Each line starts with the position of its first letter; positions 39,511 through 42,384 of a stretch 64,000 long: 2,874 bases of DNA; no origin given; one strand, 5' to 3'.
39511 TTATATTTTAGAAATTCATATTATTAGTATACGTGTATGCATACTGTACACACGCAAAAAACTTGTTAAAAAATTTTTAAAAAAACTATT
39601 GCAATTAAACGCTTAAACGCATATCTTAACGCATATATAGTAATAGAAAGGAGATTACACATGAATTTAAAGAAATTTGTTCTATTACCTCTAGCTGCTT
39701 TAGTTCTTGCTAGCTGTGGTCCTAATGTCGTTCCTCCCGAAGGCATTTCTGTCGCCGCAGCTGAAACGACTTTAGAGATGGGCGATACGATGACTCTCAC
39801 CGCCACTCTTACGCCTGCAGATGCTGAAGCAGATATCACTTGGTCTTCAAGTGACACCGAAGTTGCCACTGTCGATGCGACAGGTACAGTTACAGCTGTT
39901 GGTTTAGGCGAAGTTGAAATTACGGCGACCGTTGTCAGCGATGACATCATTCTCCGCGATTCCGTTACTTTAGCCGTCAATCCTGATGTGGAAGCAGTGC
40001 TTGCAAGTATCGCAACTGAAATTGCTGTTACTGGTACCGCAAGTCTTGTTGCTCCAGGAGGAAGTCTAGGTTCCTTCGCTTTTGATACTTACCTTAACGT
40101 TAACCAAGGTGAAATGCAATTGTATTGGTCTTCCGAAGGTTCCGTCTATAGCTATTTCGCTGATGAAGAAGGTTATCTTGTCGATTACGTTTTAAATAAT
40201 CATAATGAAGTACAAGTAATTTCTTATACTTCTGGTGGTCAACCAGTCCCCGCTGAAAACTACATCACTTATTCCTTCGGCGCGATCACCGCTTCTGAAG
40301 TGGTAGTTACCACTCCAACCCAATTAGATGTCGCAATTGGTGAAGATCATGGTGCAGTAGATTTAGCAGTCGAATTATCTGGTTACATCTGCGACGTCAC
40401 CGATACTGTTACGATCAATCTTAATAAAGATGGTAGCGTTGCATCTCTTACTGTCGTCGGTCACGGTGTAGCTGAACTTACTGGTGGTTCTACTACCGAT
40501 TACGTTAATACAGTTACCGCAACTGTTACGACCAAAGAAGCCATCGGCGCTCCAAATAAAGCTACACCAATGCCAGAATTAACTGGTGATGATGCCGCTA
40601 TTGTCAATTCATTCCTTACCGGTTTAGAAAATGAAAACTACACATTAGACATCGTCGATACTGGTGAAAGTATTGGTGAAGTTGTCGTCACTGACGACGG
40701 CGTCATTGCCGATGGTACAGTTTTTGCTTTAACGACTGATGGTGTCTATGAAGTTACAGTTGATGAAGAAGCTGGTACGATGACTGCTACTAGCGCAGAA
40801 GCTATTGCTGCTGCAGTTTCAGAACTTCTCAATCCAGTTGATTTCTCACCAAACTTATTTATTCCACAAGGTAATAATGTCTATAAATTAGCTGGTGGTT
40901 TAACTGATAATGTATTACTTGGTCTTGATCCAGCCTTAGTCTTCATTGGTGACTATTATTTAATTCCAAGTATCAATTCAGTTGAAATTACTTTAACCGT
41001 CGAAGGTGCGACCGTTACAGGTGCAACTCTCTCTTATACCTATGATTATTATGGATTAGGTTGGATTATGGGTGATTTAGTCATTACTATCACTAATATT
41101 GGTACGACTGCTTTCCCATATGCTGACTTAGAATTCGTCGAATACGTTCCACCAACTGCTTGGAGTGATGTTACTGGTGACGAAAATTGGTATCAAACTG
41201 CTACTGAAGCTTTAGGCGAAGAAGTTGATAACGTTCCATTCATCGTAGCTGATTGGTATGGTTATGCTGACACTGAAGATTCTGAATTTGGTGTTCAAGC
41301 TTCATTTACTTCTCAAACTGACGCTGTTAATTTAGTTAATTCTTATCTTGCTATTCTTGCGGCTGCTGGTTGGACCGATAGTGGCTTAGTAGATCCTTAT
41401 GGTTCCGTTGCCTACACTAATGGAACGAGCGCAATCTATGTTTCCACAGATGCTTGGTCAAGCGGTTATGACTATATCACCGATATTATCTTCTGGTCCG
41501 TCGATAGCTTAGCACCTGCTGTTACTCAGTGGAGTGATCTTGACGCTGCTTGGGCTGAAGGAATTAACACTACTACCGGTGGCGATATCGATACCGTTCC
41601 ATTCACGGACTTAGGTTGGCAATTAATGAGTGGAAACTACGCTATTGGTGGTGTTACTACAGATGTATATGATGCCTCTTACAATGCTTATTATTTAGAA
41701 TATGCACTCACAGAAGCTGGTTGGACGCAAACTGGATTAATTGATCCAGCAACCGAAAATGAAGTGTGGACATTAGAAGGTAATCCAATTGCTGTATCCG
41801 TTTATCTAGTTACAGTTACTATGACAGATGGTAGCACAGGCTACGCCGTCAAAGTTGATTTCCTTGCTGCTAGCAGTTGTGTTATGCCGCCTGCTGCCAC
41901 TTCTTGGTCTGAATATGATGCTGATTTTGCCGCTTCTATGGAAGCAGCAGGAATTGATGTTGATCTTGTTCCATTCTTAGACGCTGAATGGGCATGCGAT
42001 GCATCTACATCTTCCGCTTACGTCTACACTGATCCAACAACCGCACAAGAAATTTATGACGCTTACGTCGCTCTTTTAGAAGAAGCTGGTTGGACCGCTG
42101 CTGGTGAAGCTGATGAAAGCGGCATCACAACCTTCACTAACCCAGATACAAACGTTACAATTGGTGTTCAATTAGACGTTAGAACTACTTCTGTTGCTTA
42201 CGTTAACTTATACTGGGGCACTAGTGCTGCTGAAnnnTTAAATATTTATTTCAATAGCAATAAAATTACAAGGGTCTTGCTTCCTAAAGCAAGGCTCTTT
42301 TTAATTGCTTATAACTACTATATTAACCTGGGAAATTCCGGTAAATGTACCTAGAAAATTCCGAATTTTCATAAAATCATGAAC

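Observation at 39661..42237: Novel ~100-aa repeat module (W-S/T-x-D/E ... VPF ... Y..LE.AGWT) in compositionally atypical surface lipoproteins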

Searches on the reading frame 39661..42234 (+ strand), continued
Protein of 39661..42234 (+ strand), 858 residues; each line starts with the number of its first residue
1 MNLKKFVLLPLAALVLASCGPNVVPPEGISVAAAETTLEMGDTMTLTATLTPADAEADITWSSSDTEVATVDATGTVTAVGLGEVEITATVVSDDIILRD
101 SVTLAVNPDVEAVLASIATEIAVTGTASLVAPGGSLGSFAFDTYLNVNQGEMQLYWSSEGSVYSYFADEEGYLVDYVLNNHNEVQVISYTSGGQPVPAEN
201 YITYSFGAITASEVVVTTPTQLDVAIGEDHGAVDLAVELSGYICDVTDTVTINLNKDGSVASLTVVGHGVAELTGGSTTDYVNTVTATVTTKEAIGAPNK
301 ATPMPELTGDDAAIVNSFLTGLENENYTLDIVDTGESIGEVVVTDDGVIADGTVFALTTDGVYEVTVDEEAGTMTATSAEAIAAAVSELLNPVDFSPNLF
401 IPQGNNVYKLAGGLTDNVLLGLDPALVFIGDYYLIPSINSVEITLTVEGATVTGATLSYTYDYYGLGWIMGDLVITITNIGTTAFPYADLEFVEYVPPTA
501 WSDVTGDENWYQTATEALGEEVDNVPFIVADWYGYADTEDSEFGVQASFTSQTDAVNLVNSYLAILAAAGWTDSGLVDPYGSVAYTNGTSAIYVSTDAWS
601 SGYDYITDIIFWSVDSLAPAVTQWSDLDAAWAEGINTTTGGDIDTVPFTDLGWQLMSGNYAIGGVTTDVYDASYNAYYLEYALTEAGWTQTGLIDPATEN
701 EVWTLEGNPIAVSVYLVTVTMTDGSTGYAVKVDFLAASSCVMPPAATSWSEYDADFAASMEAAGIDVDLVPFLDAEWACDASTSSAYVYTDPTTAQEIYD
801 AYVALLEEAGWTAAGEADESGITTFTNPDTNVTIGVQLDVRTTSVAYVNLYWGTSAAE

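Call 9: search_protein_families(library=ncbifam, proteins=[window:39661-42234:+], max_evalue=1)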
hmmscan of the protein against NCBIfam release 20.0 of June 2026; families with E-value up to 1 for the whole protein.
window:39661-42234:+ (858 aa): 1 family
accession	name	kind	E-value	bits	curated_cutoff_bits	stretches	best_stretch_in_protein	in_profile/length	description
NF003740.0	PRK05337.1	equivalog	0.024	13.8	207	1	754-815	105-165/340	beta-N-acetylhexosaminidase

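Call 35: find_related_loci(query=window:39661-42234:+, collection=genome_contigs, flank=10000)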
Query window:39661-42234:+ (858 aa) in genome_contigs; peptide patterns used: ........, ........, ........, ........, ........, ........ (x = any residue, [..] = any of these).
89 stretches matched a pattern; 2 encode a relative of the query (tblastn E <= 1e-3); 2 distinct loci.
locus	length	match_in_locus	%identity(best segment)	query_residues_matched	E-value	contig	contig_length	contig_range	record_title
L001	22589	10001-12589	61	1-858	0e+0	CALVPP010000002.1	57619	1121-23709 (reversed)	MAG: uncultured Bacilli bacterium isolate BRZ_RA__bin24 genome assembly, contig: BRZ_RA__NODE_334_length_57619_cov_8.949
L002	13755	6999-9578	65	1-857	0e+0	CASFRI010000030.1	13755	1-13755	uncultured bacterium isolate SI.B22.metabat-bins.159 genome assembly, contig: SI.B22.metabat-bins.159.fa_k141_225944, wh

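Call 46: find_encoding_contigs(protein=P0001, flank=2000, max_places=3)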
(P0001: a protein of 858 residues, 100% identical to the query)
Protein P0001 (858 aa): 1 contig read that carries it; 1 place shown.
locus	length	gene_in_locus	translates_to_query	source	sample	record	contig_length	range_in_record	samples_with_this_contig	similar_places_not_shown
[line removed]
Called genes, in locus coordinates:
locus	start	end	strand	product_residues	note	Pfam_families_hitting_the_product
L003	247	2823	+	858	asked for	PF02368:Big_2, PF26918:Ig_Eae (faint)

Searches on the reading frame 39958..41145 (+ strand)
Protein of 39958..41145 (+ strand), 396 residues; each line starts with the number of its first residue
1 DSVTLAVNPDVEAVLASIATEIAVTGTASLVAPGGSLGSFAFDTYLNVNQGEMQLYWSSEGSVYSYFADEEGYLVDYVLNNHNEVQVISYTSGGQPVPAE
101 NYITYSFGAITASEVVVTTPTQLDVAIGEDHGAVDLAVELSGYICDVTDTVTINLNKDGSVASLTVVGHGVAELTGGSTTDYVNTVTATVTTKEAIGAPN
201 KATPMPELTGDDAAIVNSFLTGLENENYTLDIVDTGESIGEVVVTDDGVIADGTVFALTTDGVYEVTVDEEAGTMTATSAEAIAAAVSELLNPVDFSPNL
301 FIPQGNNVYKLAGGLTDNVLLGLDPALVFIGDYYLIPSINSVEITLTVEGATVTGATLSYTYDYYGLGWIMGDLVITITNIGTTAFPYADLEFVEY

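Call 58: search_solved_structures(query=window:39958-41145:+, max_evalue=10)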
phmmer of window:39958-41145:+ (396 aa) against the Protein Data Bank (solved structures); distinct sequences matched with E-value up to 10: 2.
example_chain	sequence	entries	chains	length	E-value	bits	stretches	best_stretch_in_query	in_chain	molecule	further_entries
1fj0_A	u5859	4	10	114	0.92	12.1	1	34-89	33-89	CYTOCHROME C2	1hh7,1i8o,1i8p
3ouu_A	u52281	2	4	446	1.1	11.9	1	30-93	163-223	Biotin carboxylase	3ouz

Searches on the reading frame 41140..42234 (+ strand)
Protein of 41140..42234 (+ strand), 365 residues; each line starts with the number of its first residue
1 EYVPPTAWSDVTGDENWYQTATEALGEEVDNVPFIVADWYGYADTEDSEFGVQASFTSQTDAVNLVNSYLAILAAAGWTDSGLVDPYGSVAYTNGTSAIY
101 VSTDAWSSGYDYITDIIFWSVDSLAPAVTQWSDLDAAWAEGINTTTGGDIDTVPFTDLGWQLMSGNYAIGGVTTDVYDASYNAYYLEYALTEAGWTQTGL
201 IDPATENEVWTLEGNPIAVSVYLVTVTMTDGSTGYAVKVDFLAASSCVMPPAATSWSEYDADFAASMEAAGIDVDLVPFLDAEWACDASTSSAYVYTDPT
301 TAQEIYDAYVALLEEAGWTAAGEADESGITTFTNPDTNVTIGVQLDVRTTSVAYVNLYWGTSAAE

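Call 8: search_solved_structures(query=window:41140-42234:+, max_evalue=10)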
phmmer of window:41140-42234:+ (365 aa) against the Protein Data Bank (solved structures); distinct sequences matched with E-value up to 10: 2.
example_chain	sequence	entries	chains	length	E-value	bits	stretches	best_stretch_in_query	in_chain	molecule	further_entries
2cya_A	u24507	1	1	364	1.9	10.9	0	118-153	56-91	Tyrosyl-tRNA synthetase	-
5g1m_A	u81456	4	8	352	2.2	10.8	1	263-323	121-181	BETA-HEXOSAMINIDASE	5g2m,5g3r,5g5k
